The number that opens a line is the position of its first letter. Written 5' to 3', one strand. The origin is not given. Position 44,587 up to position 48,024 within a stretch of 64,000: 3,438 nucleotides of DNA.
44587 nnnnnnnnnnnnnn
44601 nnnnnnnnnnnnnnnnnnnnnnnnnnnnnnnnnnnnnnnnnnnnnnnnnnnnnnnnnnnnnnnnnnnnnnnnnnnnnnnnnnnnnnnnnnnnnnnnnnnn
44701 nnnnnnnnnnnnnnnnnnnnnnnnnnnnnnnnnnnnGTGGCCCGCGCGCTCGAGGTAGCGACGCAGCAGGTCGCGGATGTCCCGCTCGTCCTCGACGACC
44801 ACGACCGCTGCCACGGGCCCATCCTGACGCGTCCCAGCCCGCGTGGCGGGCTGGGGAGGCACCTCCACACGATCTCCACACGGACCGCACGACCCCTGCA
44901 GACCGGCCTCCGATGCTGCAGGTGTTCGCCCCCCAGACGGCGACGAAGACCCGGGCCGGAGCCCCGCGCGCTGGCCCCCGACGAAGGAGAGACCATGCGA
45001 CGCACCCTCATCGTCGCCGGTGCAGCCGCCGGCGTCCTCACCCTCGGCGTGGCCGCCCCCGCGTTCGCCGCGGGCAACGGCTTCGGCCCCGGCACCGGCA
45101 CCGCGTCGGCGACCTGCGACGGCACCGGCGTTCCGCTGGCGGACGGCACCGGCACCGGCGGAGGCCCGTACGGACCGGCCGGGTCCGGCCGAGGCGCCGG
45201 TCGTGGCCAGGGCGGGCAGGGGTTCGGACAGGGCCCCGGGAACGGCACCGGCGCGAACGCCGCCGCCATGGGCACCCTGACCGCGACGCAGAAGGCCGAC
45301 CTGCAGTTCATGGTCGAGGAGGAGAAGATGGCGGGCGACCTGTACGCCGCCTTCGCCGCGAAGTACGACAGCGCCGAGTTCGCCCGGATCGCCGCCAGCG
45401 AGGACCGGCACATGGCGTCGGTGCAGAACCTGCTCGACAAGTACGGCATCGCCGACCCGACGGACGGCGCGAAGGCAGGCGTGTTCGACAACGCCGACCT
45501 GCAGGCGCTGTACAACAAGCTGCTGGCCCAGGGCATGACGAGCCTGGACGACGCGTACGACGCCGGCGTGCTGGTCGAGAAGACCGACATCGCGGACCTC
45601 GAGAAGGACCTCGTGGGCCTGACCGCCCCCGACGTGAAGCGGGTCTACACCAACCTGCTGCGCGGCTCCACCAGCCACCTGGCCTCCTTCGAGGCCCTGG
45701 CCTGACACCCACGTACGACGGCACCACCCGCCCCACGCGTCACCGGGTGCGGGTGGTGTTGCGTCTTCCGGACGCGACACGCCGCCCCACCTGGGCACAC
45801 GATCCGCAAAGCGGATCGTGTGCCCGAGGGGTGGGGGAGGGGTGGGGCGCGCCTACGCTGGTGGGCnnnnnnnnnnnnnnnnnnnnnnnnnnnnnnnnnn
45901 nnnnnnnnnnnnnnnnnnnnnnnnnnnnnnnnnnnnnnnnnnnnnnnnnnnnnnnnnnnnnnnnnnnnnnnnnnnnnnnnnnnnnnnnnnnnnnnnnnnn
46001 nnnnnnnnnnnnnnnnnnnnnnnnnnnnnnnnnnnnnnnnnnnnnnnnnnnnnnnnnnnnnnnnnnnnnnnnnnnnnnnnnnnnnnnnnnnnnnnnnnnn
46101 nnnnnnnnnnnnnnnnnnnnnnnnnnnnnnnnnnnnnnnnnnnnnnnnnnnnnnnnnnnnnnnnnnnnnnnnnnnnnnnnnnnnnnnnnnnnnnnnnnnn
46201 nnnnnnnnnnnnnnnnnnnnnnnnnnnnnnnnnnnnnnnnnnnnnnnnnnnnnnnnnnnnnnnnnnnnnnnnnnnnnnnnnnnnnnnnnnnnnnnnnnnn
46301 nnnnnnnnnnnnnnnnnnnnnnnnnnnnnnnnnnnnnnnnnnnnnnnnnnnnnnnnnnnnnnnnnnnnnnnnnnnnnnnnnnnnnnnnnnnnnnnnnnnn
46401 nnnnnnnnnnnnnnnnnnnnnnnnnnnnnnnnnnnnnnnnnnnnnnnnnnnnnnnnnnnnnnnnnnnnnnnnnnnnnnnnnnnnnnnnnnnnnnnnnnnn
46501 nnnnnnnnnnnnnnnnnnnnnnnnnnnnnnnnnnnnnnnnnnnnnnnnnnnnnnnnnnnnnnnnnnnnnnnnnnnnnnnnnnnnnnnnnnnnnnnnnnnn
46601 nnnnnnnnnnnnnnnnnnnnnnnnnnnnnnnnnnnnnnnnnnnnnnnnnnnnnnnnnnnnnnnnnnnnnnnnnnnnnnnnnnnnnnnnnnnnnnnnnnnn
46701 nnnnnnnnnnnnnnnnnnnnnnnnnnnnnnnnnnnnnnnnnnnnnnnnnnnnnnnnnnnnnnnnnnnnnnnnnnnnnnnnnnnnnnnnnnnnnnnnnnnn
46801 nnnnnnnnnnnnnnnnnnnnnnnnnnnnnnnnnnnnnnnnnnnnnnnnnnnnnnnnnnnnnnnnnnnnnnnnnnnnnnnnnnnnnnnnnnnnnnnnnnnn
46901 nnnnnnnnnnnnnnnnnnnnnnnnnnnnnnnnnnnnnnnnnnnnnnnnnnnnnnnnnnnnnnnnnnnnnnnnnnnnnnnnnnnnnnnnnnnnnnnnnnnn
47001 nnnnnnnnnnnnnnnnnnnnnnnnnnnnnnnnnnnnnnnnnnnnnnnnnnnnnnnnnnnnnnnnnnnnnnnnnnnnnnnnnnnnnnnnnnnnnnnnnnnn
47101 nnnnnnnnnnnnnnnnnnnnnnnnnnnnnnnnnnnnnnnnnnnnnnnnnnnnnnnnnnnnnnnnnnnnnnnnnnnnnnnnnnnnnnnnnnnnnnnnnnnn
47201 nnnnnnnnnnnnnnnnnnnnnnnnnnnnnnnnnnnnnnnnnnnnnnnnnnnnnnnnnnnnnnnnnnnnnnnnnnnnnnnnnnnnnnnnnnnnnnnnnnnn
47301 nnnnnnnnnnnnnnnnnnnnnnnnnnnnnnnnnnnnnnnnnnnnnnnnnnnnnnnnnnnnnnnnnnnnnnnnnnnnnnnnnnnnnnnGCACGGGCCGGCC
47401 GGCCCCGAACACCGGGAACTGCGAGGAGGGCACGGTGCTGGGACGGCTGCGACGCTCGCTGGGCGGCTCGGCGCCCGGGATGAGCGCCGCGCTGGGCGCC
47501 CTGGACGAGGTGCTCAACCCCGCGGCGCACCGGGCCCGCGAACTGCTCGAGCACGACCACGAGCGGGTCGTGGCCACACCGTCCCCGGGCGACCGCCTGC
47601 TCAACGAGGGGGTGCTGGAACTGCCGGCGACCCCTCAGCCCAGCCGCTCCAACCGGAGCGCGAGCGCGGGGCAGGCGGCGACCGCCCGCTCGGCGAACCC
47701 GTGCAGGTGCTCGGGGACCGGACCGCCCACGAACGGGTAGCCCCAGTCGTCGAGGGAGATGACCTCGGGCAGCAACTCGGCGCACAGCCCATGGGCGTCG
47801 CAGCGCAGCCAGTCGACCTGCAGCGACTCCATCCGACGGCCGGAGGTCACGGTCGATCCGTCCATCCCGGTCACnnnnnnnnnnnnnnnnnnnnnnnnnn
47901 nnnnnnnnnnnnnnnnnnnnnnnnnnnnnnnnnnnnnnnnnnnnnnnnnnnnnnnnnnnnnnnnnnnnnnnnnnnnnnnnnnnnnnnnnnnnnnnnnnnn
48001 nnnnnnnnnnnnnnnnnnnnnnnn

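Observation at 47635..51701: Five-gene redox module inserted on the opposite strand between dop and pup, with an ApbE flavin transferase but no visible FMN-binding acceptor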

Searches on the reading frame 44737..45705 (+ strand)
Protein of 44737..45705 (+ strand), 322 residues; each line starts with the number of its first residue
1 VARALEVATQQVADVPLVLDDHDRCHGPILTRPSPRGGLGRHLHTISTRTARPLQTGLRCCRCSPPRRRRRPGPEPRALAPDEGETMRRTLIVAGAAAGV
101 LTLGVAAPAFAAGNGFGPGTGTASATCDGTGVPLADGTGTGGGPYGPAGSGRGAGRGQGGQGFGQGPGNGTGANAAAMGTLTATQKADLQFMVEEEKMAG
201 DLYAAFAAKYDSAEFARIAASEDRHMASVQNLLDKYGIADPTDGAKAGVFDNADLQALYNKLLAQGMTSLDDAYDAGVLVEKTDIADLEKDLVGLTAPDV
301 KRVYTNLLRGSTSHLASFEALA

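Call 61: search_protein_families(library=pfam, proteins=[window:44737-45705:+], max_evalue=0.001)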
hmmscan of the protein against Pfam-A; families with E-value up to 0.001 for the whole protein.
window:44737-45705:+ (322 aa): 1 family
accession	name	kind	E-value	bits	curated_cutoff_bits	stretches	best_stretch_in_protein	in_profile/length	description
PF09968.15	DUF2202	-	1.3e-34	119.8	22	1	189-318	5-134/162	Uncharacterized protein domain (DUF2202)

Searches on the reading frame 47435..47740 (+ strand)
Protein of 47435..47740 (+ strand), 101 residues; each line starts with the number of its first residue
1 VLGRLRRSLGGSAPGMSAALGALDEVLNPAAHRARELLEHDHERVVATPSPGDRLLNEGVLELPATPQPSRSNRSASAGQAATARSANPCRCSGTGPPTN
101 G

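Call 76: search_protein_families(library=pfam, proteins=[window:47435-47740:+], max_evalue=0.01)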
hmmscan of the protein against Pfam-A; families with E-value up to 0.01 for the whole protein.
window:47435-47740:+ (101 aa): 0 families

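Call 77: search_protein_families(library=ncbifam, proteins=[window:47435-47740:+], max_evalue=0.00001)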
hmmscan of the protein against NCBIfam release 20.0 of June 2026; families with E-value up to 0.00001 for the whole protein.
window:47435-47740:+ (101 aa): 0 families

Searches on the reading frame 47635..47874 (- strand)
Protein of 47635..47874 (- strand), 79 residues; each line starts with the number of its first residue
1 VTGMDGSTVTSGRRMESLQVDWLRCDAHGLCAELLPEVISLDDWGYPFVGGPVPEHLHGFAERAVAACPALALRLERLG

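Call 4: search_protein_families(library=pfam, proteins=[window:47635-47874:-], max_evalue=0.1)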
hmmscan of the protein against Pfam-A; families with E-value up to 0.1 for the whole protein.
window:47635-47874:- (79 aa): 2 families
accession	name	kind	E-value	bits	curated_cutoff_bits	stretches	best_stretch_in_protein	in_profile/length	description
PF13459.11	Fer4_15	-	7.3e-12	46.3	22.4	1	20-74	3-65/66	4Fe-4S single cluster domain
PF13370.11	Fer4_13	-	0.0015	19.6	24.5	1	20-72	1-55/58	4Fe-4S single cluster domain of Ferredoxin I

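Call 5: search_protein_families(library=ncbifam, proteins=[window:47635-47874:-], max_evalue=0.1)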
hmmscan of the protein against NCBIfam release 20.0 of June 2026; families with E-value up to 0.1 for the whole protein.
window:47635-47874:- (79 aa): 0 families
